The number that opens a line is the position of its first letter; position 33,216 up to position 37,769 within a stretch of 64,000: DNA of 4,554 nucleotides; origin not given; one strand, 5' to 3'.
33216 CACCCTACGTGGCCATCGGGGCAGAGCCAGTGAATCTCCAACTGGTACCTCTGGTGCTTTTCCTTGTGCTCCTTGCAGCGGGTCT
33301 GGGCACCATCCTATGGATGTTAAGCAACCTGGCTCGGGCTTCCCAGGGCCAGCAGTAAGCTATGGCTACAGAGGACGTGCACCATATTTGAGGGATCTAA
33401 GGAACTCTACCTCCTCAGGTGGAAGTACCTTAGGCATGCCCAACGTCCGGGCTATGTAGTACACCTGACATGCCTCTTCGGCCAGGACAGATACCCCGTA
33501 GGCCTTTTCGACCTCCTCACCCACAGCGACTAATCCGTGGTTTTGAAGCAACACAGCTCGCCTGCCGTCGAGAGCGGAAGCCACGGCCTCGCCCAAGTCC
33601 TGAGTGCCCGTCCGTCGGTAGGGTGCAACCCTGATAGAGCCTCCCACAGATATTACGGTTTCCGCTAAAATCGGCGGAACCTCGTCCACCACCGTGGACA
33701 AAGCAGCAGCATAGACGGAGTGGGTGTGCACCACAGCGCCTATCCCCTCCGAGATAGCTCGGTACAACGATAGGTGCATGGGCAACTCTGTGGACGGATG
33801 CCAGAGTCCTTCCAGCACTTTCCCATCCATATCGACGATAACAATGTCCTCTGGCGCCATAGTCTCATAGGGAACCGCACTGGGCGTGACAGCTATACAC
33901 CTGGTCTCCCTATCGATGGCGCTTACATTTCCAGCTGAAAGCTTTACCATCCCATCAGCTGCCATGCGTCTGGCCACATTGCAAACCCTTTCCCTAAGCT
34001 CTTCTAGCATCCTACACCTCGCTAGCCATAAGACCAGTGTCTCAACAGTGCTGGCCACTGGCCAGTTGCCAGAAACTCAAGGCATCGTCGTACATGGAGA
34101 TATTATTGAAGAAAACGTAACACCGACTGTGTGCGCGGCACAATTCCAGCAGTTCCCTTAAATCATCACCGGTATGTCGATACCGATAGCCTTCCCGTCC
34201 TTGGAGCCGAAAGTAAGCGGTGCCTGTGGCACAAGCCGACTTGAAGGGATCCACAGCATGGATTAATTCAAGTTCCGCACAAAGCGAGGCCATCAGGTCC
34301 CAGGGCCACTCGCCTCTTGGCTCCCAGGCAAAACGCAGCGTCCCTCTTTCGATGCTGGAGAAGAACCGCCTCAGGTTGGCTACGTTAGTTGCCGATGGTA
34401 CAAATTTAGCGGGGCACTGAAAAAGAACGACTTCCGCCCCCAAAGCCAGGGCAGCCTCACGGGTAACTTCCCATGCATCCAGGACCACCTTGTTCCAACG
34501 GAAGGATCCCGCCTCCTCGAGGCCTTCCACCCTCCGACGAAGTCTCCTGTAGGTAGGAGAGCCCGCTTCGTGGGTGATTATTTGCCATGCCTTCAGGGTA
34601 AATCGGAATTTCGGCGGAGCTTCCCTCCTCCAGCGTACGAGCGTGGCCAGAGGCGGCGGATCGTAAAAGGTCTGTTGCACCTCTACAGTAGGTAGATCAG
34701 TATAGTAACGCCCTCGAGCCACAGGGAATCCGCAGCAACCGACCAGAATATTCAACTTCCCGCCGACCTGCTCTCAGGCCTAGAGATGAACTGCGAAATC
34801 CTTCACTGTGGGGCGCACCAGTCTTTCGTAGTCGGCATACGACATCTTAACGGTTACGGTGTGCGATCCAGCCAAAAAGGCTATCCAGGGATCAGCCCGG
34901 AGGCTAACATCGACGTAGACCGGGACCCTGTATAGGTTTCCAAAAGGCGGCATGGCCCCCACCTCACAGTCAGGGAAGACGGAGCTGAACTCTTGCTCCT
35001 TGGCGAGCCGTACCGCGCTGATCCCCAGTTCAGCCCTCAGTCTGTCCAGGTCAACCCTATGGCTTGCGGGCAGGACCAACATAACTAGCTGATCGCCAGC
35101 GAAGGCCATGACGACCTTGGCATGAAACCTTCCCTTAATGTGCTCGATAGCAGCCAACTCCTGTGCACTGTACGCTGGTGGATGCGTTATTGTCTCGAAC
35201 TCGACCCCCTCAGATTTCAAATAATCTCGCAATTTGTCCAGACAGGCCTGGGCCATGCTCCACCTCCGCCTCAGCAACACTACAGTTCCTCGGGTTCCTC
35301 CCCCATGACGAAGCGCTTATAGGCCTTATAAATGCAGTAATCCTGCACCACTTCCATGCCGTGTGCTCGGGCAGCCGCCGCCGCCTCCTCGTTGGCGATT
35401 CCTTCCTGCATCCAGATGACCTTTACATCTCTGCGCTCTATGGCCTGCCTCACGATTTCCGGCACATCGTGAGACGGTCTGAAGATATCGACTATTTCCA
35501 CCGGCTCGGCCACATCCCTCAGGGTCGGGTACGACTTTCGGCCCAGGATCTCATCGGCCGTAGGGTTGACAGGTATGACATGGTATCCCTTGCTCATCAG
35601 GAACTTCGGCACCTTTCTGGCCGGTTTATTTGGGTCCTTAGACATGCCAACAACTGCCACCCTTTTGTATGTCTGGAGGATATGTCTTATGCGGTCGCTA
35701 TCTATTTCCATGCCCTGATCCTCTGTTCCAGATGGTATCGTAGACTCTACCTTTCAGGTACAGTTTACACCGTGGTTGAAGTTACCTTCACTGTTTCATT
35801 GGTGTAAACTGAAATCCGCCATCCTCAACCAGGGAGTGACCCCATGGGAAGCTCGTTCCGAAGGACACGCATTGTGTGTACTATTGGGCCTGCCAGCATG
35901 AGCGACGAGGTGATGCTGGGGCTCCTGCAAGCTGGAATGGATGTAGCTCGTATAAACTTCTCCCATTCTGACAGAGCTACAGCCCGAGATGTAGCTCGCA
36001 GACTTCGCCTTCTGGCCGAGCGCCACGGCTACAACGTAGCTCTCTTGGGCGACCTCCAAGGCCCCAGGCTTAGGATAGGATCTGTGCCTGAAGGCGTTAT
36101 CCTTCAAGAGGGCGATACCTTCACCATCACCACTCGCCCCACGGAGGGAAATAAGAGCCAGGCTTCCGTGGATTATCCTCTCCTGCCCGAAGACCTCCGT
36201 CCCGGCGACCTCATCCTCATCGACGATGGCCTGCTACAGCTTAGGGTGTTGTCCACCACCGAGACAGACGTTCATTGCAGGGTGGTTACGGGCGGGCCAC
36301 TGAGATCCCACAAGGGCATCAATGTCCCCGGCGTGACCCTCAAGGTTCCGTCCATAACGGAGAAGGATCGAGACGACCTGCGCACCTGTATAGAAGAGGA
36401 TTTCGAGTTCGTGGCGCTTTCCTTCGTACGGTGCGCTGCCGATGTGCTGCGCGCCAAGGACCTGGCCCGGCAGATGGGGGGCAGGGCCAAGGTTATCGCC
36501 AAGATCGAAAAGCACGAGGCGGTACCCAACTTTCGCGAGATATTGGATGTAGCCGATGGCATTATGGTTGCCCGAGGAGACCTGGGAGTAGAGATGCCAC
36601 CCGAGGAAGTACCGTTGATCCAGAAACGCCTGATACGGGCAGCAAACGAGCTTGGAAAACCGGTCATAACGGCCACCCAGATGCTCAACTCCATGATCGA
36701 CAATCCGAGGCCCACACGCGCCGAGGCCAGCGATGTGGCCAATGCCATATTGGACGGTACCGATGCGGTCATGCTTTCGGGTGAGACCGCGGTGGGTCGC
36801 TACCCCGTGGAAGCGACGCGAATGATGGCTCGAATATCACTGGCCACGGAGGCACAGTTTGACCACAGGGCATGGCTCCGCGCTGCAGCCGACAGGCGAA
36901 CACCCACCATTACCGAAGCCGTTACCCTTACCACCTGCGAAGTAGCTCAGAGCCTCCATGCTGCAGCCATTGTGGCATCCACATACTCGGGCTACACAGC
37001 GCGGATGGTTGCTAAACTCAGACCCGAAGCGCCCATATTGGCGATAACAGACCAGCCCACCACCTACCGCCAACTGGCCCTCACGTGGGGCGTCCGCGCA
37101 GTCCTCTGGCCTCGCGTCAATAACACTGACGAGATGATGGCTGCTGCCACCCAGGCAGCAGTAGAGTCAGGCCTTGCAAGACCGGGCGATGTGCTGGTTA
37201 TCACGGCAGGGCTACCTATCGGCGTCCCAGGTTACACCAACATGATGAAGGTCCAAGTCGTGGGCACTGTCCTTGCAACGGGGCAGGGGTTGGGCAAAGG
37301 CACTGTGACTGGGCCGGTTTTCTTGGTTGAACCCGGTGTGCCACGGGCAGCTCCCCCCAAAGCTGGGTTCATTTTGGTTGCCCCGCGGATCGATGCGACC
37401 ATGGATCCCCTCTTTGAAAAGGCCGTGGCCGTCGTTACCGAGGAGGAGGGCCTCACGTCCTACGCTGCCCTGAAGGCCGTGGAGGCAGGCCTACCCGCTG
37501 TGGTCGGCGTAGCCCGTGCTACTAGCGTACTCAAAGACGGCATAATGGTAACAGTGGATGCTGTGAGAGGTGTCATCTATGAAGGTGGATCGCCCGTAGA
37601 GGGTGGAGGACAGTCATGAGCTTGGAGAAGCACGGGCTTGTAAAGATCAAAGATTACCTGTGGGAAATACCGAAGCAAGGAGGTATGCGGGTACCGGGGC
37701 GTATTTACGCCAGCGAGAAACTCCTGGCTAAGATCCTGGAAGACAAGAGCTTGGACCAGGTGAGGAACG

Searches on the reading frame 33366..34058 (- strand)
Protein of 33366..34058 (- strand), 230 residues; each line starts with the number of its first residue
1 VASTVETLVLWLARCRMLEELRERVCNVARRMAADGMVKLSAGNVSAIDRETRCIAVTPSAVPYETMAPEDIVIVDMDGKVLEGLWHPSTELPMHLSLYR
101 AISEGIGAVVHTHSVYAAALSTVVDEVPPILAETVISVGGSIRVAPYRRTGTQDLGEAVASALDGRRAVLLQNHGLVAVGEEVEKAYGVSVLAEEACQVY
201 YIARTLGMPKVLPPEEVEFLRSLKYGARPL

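Call 63: search_protein_families(library=pfam, proteins=[window:33366-34058:-], max_evalue=0.00001)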
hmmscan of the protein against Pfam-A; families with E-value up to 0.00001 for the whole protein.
window:33366-34058:- (230 aa): 1 family
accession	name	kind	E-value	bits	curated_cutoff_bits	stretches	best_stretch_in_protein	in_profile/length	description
PF00596.27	Aldolase_II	-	8e-53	179.5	22.2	1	24-201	2-183/183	Class II Aldolase and Adducin N-terminal domain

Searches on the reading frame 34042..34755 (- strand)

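Call 63: search_protein_families(library=pfam, proteins=[window:34042-34755:-], max_evalue=0.00001)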
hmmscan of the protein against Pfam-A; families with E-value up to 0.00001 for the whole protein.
window:34042-34755:- (237 aa): 1 family
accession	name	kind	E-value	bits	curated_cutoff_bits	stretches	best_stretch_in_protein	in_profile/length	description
PF01904.24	DUF72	-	3.7e-31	109.3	25.3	1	16-219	13-202/217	Protein of unknown function DUF72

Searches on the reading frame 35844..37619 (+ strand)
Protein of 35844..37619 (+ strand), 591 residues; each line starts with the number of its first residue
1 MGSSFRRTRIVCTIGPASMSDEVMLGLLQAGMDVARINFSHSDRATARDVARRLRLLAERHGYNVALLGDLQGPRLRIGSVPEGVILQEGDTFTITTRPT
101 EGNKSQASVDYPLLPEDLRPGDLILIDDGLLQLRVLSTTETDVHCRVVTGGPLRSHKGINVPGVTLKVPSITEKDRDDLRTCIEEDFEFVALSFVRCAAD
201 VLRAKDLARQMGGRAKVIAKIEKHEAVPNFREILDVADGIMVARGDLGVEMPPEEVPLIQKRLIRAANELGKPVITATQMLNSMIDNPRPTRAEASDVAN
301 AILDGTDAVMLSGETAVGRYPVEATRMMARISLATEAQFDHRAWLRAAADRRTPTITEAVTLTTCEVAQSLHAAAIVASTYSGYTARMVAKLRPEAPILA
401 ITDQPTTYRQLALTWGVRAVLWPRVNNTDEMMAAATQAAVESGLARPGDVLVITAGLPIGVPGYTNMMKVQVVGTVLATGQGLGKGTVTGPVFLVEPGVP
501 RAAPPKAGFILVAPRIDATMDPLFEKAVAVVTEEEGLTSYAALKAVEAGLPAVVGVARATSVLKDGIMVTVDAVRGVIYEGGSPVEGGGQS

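Call 63: search_protein_families(library=pfam, proteins=[window:35844-37619:+], max_evalue=0.00001)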
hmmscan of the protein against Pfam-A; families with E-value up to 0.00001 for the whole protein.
window:35844-37619:+ (591 aa): 3 families
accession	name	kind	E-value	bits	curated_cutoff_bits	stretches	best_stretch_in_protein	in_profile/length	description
PF00224.27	PK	-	2e-117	392.4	30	1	6-324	2-327/328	Pyruvate kinase, barrel domain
PF02887.21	PK_C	-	1.1e-37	129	28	1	358-470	1-113/114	Pyruvate kinase, alpha/beta domain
PF00391.29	PEP-utilizers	-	3.7e-17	62.1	23.1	1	507-576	3-72/72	PEP-utilising enzyme, mobile domain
